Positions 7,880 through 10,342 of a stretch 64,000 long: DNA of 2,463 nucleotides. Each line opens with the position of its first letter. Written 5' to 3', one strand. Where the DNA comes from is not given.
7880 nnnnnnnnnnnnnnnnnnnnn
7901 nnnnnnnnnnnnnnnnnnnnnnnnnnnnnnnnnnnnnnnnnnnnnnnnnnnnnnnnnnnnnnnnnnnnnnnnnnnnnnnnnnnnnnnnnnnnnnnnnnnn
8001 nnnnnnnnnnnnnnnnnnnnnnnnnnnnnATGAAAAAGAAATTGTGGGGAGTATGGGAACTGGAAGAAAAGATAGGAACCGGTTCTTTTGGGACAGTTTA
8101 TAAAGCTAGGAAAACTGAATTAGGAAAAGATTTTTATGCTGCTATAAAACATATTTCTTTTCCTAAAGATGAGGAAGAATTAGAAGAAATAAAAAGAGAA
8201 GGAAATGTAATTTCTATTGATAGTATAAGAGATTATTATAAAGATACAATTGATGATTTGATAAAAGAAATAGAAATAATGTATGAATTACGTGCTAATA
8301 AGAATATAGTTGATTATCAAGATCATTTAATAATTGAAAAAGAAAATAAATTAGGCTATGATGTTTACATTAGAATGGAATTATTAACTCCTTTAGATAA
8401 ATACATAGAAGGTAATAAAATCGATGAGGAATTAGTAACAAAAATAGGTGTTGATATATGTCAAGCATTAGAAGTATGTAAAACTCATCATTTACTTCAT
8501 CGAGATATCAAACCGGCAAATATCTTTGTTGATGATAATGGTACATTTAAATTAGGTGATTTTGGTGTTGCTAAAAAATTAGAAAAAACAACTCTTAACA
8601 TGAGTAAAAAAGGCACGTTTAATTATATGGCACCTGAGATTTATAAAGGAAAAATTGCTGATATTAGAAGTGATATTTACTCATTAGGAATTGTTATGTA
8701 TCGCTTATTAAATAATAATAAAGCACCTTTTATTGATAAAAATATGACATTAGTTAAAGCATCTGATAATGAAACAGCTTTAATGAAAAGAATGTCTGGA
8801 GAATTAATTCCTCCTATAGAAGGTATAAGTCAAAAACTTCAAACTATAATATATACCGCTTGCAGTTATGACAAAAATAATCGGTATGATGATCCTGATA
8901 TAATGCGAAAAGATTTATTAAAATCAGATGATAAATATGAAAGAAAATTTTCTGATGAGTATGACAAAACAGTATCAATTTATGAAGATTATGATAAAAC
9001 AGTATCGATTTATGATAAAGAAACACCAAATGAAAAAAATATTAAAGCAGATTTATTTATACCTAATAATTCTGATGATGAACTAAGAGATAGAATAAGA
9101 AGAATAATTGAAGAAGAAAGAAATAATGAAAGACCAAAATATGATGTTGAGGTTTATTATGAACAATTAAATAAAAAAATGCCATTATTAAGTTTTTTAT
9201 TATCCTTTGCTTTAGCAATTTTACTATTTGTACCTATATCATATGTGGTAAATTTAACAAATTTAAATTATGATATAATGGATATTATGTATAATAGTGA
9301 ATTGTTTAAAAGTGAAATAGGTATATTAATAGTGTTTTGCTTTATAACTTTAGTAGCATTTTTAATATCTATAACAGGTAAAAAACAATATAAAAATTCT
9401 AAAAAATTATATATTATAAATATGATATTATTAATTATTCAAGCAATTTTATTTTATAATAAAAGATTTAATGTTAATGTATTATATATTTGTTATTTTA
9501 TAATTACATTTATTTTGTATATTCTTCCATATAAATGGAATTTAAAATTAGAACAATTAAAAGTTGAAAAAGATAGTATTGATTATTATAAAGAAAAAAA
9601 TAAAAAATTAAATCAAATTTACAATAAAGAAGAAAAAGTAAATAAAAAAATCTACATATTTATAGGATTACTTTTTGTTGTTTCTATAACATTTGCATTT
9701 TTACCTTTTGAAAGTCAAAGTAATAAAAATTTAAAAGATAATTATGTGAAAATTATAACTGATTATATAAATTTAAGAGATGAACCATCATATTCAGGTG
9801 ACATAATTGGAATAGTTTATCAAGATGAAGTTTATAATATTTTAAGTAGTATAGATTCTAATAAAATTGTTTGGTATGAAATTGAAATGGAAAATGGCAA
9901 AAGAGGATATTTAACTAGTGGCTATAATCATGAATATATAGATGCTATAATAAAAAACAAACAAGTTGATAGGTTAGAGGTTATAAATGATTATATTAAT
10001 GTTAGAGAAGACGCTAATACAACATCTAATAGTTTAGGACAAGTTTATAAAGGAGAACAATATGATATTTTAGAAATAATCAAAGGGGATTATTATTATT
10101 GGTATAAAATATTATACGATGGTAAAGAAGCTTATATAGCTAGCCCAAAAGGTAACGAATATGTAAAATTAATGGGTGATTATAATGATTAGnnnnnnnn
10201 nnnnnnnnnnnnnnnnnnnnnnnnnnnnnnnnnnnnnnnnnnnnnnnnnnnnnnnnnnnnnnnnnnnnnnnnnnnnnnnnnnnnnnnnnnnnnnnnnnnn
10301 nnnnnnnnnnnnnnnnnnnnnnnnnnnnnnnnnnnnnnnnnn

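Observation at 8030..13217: Ser/Thr kinase - PP2C phosphatase - double-FHA ABC exporter operon (Rv1747/PknF-like signalling cassette in a Firmicute)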

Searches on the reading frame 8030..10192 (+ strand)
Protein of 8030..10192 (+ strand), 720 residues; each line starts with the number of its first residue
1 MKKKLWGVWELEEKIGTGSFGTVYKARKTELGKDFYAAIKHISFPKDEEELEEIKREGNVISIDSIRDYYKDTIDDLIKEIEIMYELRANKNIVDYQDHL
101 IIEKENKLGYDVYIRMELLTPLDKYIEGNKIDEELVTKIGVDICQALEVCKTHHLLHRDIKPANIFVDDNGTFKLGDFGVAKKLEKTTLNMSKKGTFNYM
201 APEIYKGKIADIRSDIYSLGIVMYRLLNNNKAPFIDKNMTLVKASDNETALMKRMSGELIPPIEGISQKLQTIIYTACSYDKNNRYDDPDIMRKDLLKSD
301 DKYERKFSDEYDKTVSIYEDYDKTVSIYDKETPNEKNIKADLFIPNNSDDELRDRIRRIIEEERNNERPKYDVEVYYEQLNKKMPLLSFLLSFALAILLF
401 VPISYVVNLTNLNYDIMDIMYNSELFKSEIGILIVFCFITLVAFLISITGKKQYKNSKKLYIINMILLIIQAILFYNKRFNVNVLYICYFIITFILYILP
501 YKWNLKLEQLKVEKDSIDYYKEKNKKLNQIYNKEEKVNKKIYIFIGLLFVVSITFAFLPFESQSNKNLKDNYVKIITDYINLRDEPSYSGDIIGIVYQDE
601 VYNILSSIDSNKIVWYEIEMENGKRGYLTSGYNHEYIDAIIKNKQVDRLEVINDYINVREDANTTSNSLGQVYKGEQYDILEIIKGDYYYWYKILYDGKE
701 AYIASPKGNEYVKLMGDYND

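Call 3: search_protein_families(library=pfam, proteins=[window:8030-10192:+], max_evalue=0.01)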
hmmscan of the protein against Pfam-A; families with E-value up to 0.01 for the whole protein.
window:8030-10192:+ (720 aa): 5 families
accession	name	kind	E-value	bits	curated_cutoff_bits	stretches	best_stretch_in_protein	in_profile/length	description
PF00069.31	Pkinase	-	3.2e-43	148.5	31.7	1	10-294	2-260/263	Protein kinase domain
PF07714.23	PK_Tyr_Ser-Thr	-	2.4e-31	109.4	23.1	1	10-287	2-250/258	Protein tyrosine and serine/threonine kinase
PF08239.17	SH3_3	-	1.4e-18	67.2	27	2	656-705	3-50/54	Bacterial SH3 domain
PF03109.22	ABC1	-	2e-06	27.6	22.9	1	125-188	160-221/244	ABC1 atypical kinase-like domain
PF17667.7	Pkinase_fungal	-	0.0014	17.9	24.1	1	110-218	262-378/387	Fungal protein kinase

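Call 4: search_protein_families(library=ncbifam, proteins=[window:8030-10192:+], max_evalue=0.01)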
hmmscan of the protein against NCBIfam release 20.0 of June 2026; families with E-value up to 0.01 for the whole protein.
window:8030-10192:+ (720 aa): 15 families
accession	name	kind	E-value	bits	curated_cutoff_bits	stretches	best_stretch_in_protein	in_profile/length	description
NF033483.0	PknB_PASTA_kin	equivalog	5e-43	148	450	1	111-387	81-336/563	Stk1 family PASTA domain-containing Ser/Thr kinase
NF047741.1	antiphage_MADS6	equivalog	2.5e-27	95.7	460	2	79-304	244-465/612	methylation-associated defense system protein kinase MAD6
NF052427.1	StpK7MSMEG_1200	equivalog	9.9e-22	77.1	900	1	129-231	103-207/601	serine/threonine protein kinase StpK7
NF009651.0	PRK13184.1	equivalog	3.8e-14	51.6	839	1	138-296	117-287/932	serine/threonine-protein kinase PknD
NF038150.1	lanthi_synth_IV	equivalog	1.6e-13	49.9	650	1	128-308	292-465/851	class IV lanthionine synthetase LanL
NF033442.0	BREX_PglW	equivalog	3.9e-12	44.7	990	2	186-299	379-486/1391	BREX system serine/threonine kinase PglW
NF053615.1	SerThrKinAfsKStmc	equivalog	1.5e-09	37.1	1300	1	139-281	117-250/809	protein serine/threonine kinase AfsK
NF038151.1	lanthi_synth_III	equivalog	9.3e-06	24.3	575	1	136-227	338-423/833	class III lanthionine synthetase LanKC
TIGR03903.1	TOMM_kin_cyc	equivalog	3.4e-05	21.9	705.75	1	143-224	88-180/1267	TOMM system kinase/cyclase fusion protein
NF040675.1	wall_bind_EntD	exception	3.9e-05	23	590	1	651-705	28-78/310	cell wall-binding protein EntD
NF040670.1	wall_bind_EntA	exception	5.5e-05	22.8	560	1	651-705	28-78/291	cell wall-binding protein EntA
NF040677.1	wall_bind_EntC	exception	0.00027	19.9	770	1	575-706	28-140/422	cell wall-binding protein EntC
NF041408.1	XopAU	subfamily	0.00031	20.5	450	1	137-230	331-418/498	XopAU family type III secretion system effector serine/threonine kinase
NF040676.1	wall_bind_EntB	exception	0.00062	18.4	780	1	576-703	29-136/490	cell wall-binding protein EntB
NF040678.1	EntFM_CwpFM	equivalog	0.00065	18.8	720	1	574-704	63-185/430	enterotoxin EntFM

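Call 29: find_homologous_proteins(query=window:8030-10189:+, max_evalue=1e-10)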
Query window:8030-10189:+ (720 aa): 5054 proteins with E <= 1e-10 among 8000 candidates; the best 120 are listed.
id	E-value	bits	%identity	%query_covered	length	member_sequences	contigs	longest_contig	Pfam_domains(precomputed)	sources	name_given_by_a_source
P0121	0.0e+0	1507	93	100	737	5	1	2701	PF07714.24,PF00069.32,PF03109.23,PF08239.18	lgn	-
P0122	0.0e+0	1345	83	100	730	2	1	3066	PF07714.24,PF00069.32,PF03109.23,PF08239.18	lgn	-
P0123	0.0e+0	1065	68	99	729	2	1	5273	PF07714.24,PF00069.32,PF03109.23,PF08239.18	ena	-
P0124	8.8e-217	740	55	89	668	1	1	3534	PF07714.24,PF00069.32,PF08239.18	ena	-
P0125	1.2e-178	614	58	67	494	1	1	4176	PF07714.24,PF00069.32,PF03109.23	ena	-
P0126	5.8e-172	592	48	88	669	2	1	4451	PF07714.24,PF00069.32,PF09716.16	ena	-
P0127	2.8e-171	589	50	87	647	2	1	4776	PF07714.24,PF00069.32,PF08239.18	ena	-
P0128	3.0e-171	589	49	87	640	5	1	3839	PF07714.24,PF00069.32,PF08239.18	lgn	-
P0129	1.3e-170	587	47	89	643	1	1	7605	PF07714.24,PF00069.32,PF03109.23,PF08239.18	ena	-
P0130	1.7e-170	587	50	87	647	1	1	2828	PF07714.24,PF00069.32,PF03109.23,PF08239.18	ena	-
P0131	5.5e-170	585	48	88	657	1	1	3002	PF07714.24,PF00069.32,PF08239.18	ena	-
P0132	3.1e-169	583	49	87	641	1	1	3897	PF07714.24,PF00069.32,PF03109.23,PF08239.18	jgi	jgi:serine/threonine protein kinase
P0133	3.6e-169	582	50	87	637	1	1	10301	PF07714.24,PF00069.32,PF03109.23,PF08239.18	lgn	-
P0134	2.6e-168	580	48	87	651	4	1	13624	PF07714.24,PF00069.32,PF08239.18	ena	-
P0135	8.7e-166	571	47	87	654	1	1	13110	PF07714.24,PF00069.32,PF08239.18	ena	-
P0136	1.9e-158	547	45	88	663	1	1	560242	PF07714.24,PF00069.32,PF03109.23,PF08239.18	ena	-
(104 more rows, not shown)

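Call 31: list_cluster_members(proteins=[P0001, window:8030-10189:+, window:10185-10871:+])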
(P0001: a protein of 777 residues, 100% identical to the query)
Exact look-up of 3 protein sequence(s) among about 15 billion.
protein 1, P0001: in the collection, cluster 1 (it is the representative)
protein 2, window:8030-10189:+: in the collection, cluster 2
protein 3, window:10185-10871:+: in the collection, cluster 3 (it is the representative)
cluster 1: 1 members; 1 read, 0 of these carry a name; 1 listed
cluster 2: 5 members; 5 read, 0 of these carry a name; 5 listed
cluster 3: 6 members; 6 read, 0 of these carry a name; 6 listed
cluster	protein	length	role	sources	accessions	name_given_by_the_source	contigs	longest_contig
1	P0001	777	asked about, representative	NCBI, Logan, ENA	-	-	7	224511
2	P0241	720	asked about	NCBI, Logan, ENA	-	-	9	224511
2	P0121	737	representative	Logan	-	-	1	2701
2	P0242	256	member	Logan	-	-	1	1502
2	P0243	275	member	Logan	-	-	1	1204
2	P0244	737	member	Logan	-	-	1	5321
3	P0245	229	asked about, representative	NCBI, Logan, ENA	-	-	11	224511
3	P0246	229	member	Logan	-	-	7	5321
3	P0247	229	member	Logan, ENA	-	-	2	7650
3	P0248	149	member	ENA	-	-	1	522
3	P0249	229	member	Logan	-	-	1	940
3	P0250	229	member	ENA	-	-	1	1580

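Call 53: predict_structure(alignment_id=A3)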
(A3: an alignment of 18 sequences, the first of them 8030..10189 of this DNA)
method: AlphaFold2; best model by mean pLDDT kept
length: 720 residues; sequences in the alignment: 18
mean_pLDDT: 76.5   pTM: 0.44
mean pLDDT of the five models: 76.5, 75.8, 73.0, 72.7, 71.7
residues with pLDDT >= 90: 123; 70-90: 448; 50-70: 60; < 50: 89
segments of 3 or more residues with pLDDT < 50: 180-190, 192-195, 302-369, 717-720
pLDDT, mean of each block of 10 residues (from residue 1): 65 71 79 77 76 67 71 72 74 81 76 82 83 92 91 78 85 77 44 60 77 92 92 87 81 87 89 94 92 88 37 29 26 28 30 38 41 82 90 86 78 82 85 91 90 88 90 85 82 88 83 79 87 70 79 75 76 83 86 85 83 83 84 73 67 90 90 87 86 90 86 61
secondary structure, 60 per line:
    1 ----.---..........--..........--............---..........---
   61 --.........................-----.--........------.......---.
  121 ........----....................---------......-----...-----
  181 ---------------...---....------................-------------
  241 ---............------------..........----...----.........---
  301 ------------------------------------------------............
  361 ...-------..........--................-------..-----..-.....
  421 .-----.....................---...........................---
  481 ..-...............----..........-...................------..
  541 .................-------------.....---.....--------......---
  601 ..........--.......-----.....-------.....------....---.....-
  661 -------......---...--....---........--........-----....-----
elements in order (helices of 4 or more, strands of 3 or more residues): E9-18 E21-30 E33-44 H48-57 H63-87 E96-103 E110-116 H122-128 H133-152 E165-167 E173-175 H202-205 H212-227 H244-255 H268-277 H289-297 H349-363 E371-380 H383-398 H416-421 H427-447 H451-477 H484-498 E503-512 H514-532 H539-557 E571-575 E579-583 E592-597 E601-610 E613-619 E625-629 E637-641 E648-651 E655-659 E668-673 E677-679 E682-685 E689-696 E699-706 E712-715

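Call 58: search_protein_families(library=padloc, proteins=[window:8030-10189:+], max_evalue=0.001)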
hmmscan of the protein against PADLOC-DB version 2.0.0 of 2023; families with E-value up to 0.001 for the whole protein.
window:8030-10189:+ (720 aa): 34 families (the best 25 are shown)
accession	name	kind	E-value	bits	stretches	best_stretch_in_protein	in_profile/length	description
PDLC04138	mad6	-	1.9e-55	187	1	9-339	53-356/659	mads_6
PDLC04060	PD-T4-6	-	8e-41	138.4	2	112-407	83-355/486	-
PDLC04042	PD-T4-6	-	2e-40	137.3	1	4-307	6-280/292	-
PDLC04053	PD-T4-6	-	1.5e-35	121.1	1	109-303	81-275/311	-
PDLC04047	PD-T4-6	-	3e-35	119.9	1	78-307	59-283/327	-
PDLC04061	PD-T4-6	-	3.9e-32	110.4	1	127-302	113-286/510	-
PDLC04043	PD-T4-6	-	6.9e-30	102.5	1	137-292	118-270/452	-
PDLC04054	PD-T4-6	-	1.5e-29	101.6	1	112-242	86-221/347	-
PDLC04052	PD-T4-6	-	6e-29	99.6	1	105-301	81-278/496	-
PDLC04048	PD-T4-6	-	6.2e-29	99.5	1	73-335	54-314/354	-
PDLC03920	MkoA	-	1.7e-26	90.9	1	79-366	57-332/1112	-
PDLC04039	PD-T4-6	-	4.8e-26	89.8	1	112-287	89-263/458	-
PDLC04040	PD-T4-6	-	6e-26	89.3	1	123-299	91-265/547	-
PDLC04057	PD-T4-6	-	7.6e-26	89.1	1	113-331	84-300/443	-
PDLC04064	PD-T4-6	-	8.1e-25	85.5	1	91-296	80-277/369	-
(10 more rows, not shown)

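Call 62: find_encoding_contigs(protein=P0136, flank=5000, max_places=1)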
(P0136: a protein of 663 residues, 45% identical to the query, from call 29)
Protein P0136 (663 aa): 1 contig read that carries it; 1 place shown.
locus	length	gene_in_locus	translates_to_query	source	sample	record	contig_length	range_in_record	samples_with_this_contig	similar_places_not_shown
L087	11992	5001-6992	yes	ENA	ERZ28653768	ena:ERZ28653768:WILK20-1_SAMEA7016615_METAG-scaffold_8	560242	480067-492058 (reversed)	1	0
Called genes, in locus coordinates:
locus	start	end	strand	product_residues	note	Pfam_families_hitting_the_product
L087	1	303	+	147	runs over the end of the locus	-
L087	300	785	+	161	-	PF22751:DUF488-N3a (faint)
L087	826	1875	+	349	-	PF00877:NLPC_P60 (faint)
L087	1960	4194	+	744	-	PF02901:PFL-like, PF01228:Gly_radical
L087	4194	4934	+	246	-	PF13353:Fer4_12, PF04055:Radical_SAM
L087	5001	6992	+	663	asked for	PF00069:Pkinase, PF03109:ABC1 (faint), PF07714:PK_Tyr_Ser-Thr, PF08239:SH3_3 (weak)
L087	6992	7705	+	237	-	PF00481:PP2C, PF13672:PP2C_2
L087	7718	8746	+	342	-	PF00498:FHA, PF13240:Zn_Ribbon_1 (weak)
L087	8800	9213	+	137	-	-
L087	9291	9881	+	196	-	-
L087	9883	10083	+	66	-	-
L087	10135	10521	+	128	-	PF00293:NUDIX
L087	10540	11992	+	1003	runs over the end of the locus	PF00331:Glyco_hydro_10, PF02811:PHP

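Call 63: find_encoding_contigs(protein=P0134, flank=5000, max_places=1)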
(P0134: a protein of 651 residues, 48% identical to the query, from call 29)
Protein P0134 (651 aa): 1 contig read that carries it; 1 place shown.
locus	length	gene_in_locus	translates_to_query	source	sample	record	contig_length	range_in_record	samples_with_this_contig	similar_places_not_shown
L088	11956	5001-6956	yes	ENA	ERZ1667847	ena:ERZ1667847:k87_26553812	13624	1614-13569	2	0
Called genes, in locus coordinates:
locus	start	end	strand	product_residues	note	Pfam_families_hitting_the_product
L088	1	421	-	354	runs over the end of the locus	PF09479:Flg_new (faint)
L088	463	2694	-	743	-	PF01757:Acyl_transf_3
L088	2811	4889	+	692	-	PF00768:Peptidase_S11, PF02368:Big_2, PF26182:Ig_NUP210_5th (weak), PF26918:Ig_Eae (faint)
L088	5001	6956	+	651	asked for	PF00069:Pkinase, PF07714:PK_Tyr_Ser-Thr, PF08239:SH3_3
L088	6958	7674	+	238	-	PF00481:PP2C, PF13672:PP2C_2, PF07228:SpoIIE (weak)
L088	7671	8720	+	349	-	PF16697:Yop-YscD_cpl (faint), PF00498:FHA, PF12773:DZR (faint), PF13248:Zn_ribbon_3 (faint), PF13240:Zn_Ribbon_1 (weak)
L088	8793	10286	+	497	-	PF13091:PLDc_2, PF00614:PLDc (weak), PF13091:PLDc_2, PF00614:PLDc (weak)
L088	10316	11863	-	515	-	PF00149:Metallophos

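Call 64: find_encoding_contigs(protein=P0135, flank=5000, max_places=1)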
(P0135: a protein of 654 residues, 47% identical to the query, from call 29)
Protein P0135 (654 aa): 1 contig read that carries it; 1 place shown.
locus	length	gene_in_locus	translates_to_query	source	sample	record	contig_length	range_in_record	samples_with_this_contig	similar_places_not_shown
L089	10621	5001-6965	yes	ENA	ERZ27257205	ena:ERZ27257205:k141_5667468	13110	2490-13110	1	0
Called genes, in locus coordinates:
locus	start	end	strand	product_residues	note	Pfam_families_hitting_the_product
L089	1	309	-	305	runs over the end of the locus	PF02661:Fic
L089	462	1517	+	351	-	PF02661:Fic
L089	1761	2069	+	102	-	-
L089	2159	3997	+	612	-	PF00288:GHMP_kinases_N, PF00483:NTP_transferase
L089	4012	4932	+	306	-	PF00535:Glycos_transf_2, PF10111:Glyco_tranf_2_2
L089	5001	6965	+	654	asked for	PF00069:Pkinase, PF07714:PK_Tyr_Ser-Thr, PF08239:SH3_3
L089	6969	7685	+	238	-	PF00481:PP2C, PF13672:PP2C_2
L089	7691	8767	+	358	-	PF16697:Yop-YscD_cpl (weak), PF00498:FHA, PF17032:Zn_ribbon_15 (faint), PF18912:DZR_2 (faint), PF24460:DUF7575 (faint), PF12773:DZR, PF13240:Zn_Ribbon_1 (weak), PF13248:Zn_ribbon_3 (weak)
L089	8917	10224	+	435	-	-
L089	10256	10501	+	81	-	-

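Call 65: find_encoding_contigs(protein=P0133, flank=5000, max_places=1)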
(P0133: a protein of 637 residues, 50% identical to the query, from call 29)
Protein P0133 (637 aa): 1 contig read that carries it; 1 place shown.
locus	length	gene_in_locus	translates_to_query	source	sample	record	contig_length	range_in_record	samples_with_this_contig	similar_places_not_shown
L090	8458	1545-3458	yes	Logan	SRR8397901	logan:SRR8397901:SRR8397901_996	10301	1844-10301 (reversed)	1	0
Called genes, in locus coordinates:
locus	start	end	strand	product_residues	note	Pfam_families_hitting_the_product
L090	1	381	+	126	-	?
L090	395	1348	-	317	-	PF02661:Fic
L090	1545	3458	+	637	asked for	PF00069:Pkinase, PF03109:ABC1 (weak), PF07714:PK_Tyr_Ser-Thr, PF08239:SH3_3 (weak)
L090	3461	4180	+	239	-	PF00481:PP2C, PF13672:PP2C_2, PF07228:SpoIIE (weak)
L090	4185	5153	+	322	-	PF16697:Yop-YscD_cpl (weak), PF00498:FHA, PF13248:Zn_ribbon_3 (weak)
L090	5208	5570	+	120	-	-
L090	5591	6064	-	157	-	-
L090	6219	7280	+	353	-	PF00990:GGDEF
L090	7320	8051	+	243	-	-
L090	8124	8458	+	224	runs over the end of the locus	PF13485:Peptidase_MA_2 (faint)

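Call 66: find_encoding_contigs(protein=P0129, flank=5000, max_places=1)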
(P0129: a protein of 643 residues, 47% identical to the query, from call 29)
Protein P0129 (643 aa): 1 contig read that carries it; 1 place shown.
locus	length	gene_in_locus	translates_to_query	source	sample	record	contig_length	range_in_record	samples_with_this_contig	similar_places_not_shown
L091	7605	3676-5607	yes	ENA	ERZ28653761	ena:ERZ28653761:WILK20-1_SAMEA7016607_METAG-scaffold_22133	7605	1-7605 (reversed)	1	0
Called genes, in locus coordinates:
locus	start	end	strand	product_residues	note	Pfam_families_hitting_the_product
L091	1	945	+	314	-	?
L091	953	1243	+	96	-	-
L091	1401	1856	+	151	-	PF00293:NUDIX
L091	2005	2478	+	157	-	-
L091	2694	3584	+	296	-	PF10543:ORF6N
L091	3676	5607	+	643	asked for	PF00069:Pkinase, PF03109:ABC1 (weak), PF07714:PK_Tyr_Ser-Thr, PF08239:SH3_3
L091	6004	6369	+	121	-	PF00481:PP2C (faint)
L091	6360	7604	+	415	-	?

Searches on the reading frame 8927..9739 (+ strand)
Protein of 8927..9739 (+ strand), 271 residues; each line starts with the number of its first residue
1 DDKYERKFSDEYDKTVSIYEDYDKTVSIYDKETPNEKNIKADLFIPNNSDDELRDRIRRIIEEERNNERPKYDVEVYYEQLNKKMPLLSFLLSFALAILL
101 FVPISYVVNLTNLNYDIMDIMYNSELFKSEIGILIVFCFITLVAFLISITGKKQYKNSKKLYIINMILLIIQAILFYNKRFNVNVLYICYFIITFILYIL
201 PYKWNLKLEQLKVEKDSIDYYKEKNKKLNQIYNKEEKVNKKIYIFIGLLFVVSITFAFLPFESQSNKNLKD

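Call 32: search_protein_families(library=pfam, proteins=[window:8927-9739:+], max_evalue=1)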
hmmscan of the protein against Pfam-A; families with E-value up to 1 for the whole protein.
window:8927-9739:+ (271 aa): 8 families
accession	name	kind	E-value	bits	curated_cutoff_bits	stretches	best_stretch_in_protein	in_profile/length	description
PF06168.16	DUF981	-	0.018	15.5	29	1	121-176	118-172/186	Protein of unknown function (DUF981)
PF06847.16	Arc_PepC_II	-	0.036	15.1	29.9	1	219-259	46-85/93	Archaeal Peptidase A24 C-terminus Type II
PF14703.12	PHM7_cyt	-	0.038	14.7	27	1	209-246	87-122/174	Cytosolic domain of 10TM putative phosphate transporter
PF20394.4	DUF6688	-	0.09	12.9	26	1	82-259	35-217/248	DUF6688 N-terminal domain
PF04277.18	OAD_gamma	-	0.17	13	27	1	131-159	9-37/76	Oxaloacetate decarboxylase, gamma chain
PF13754.12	Big_3_4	-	0.29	11.5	27.3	1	104-142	55-93/106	Domain of unknown function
PF00366.26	Ribosomal_S17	-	0.45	11.1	25.9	0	9-42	5-38/68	Ribosomal protein S17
PF03600.22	CitMHS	-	0.99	8.9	31.9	0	86-259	119-220/336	Citrate transporter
